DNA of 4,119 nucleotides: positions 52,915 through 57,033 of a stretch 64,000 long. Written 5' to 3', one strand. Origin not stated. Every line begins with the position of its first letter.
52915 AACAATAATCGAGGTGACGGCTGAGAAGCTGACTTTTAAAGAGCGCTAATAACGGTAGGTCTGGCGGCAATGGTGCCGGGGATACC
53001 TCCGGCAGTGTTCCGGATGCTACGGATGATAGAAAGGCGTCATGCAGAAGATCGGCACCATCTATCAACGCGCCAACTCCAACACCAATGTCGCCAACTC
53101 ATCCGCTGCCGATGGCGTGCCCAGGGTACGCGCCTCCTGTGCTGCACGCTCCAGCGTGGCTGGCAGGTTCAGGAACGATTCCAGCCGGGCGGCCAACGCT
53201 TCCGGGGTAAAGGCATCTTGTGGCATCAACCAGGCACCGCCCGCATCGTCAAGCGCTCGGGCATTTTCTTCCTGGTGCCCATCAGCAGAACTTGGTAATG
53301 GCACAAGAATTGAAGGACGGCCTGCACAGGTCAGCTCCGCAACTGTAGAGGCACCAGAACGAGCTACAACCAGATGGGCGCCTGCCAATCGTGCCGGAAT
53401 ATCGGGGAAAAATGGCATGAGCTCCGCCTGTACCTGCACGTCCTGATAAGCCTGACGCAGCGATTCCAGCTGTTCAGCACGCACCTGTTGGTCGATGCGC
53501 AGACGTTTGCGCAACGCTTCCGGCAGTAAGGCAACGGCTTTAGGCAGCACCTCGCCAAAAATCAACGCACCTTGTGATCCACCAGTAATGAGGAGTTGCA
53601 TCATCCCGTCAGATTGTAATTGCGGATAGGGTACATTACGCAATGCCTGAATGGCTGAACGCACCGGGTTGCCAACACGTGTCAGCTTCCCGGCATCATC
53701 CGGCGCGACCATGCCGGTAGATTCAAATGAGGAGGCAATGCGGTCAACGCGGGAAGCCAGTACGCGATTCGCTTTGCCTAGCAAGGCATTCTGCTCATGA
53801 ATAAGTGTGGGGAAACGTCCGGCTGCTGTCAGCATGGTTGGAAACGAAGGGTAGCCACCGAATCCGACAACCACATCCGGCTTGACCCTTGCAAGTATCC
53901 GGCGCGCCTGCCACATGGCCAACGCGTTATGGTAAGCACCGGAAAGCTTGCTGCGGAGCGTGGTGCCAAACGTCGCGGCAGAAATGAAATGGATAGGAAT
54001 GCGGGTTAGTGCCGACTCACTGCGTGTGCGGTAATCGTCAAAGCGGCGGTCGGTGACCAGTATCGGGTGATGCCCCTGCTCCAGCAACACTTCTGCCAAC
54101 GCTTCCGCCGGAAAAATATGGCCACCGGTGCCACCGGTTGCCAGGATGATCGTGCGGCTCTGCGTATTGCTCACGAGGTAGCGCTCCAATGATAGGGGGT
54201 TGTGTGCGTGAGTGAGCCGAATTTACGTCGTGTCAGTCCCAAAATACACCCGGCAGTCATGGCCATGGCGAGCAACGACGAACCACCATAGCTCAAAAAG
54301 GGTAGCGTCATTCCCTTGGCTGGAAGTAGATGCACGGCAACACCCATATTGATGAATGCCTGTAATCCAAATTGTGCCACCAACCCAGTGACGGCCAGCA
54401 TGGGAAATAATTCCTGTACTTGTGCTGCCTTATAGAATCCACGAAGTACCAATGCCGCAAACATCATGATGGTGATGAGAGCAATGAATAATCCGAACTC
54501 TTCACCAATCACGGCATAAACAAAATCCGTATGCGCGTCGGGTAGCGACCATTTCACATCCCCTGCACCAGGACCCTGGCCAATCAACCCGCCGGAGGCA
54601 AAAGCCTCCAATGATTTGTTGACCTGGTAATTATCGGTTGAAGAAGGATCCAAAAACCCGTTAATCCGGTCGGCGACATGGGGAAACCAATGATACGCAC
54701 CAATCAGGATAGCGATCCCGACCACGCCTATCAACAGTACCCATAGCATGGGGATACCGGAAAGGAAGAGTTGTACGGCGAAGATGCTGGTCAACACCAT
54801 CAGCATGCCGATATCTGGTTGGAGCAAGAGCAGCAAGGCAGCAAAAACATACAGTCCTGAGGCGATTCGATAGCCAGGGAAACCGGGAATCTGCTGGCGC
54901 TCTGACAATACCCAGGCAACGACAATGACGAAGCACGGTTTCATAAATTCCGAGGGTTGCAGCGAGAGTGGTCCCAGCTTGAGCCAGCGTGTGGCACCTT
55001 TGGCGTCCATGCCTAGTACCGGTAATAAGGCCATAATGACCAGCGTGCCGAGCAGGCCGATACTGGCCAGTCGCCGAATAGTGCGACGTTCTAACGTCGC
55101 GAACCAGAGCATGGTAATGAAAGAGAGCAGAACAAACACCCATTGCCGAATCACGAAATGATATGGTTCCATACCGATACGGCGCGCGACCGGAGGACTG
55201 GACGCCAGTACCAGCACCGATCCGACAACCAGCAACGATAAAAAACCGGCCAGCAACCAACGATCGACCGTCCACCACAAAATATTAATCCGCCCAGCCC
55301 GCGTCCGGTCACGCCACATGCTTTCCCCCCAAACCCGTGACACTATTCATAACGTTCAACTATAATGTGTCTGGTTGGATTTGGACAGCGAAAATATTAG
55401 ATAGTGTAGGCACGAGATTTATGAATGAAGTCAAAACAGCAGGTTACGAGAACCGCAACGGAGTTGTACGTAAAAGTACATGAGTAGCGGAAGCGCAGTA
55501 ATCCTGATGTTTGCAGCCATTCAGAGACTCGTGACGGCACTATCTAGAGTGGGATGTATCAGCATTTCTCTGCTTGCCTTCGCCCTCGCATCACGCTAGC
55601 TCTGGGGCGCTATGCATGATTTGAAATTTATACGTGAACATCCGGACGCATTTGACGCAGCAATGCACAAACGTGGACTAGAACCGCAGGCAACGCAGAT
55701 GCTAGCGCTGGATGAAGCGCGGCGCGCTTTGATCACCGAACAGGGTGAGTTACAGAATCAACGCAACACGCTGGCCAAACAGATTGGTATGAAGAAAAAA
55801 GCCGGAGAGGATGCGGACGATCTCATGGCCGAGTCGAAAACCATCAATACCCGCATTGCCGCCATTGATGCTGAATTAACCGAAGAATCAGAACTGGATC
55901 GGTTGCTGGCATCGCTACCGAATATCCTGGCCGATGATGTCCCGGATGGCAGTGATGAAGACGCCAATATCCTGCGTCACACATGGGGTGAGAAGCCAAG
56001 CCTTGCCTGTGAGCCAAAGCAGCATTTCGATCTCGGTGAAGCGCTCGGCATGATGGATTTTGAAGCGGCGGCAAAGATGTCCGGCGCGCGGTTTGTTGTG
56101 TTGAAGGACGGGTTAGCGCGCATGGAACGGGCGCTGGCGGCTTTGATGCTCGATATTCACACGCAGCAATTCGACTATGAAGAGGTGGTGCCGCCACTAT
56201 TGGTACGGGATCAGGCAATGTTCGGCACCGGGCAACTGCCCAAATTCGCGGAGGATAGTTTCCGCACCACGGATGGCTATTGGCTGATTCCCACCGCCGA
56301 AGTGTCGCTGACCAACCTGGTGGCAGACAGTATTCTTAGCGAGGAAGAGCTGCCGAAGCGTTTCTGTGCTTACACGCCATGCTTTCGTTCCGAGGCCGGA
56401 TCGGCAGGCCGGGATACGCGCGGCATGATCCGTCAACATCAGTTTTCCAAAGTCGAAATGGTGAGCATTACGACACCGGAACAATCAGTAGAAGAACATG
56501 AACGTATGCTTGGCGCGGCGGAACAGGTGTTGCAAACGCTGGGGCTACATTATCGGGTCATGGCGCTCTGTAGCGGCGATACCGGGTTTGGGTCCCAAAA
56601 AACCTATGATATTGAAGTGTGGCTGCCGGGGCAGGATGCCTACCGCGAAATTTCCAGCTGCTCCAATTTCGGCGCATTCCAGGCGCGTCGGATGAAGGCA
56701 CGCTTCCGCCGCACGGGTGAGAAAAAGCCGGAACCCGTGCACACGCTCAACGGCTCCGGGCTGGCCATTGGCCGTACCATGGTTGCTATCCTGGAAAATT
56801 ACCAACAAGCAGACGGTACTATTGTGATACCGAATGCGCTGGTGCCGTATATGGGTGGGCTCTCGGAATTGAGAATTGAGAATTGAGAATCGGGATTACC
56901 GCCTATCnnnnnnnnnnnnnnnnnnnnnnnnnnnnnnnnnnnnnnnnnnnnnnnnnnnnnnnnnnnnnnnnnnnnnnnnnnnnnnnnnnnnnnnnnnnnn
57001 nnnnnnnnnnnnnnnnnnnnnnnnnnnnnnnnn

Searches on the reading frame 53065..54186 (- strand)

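Call 71: search_protein_families(library=pfam, proteins=[window:53065-54186:-], max_evalue=0.001)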
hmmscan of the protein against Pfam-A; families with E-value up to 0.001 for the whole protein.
window:53065-54186:- (373 aa): 4 families
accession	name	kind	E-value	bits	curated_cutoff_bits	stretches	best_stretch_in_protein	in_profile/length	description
PF04101.22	Glyco_tran_28_C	-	5.4e-34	118.1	22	1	198-363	2-165/166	Glycosyltransferase family 28 C-terminal domain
PF03033.26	Glyco_transf_28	-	9.1e-28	97.5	26.2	1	13-151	1-138/139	Glycosyltransferase family 28 N-terminal domain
PF13439.12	Glyco_transf_4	-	0.00012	22.6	28.5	1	29-131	10-103/170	Glycosyltransferase Family 4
PF13579.12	Glyco_trans_4_4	-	0.00017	22.4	29.7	1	27-145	7-115/158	Glycosyl transferase 4-like domain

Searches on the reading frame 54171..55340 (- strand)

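Call 71: search_protein_families(library=pfam, proteins=[window:54171-55340:-], max_evalue=0.001)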
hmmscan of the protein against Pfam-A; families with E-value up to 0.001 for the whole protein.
window:54171-55340:- (389 aa): 1 family
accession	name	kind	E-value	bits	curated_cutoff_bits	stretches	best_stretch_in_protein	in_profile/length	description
PF01098.24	FTSW_RODA_SPOVE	-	6.9e-79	265.8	26.4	1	29-371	3-352/356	Cell cycle protein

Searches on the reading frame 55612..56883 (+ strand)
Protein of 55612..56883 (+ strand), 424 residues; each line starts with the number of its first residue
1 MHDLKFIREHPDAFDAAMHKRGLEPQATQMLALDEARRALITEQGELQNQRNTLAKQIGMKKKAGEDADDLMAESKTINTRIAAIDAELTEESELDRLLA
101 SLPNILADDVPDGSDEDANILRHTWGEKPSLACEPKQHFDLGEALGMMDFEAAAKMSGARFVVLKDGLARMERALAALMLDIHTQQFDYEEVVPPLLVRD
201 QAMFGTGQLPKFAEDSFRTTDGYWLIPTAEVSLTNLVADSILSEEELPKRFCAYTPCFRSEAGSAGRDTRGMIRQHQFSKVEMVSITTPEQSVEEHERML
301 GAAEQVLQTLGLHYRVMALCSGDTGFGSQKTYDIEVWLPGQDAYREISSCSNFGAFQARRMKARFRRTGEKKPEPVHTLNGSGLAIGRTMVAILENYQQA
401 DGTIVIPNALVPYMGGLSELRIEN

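Call 71: search_protein_families(library=pfam, proteins=[window:55612-56883:+], max_evalue=0.001)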
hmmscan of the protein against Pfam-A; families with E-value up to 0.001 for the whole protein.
window:55612-56883:+ (424 aa): 2 families
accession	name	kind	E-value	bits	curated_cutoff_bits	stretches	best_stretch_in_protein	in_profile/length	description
PF00587.30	tRNA-synt_2b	-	9.3e-42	143.5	29.3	1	220-397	8-179/179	tRNA synthetase class II core domain (G, H, P, S and T)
PF02403.27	Seryl_tRNA_N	-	1.2e-26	93.5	28.2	1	1-105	1-107/108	Seryl-tRNA synthetase N-terminal domain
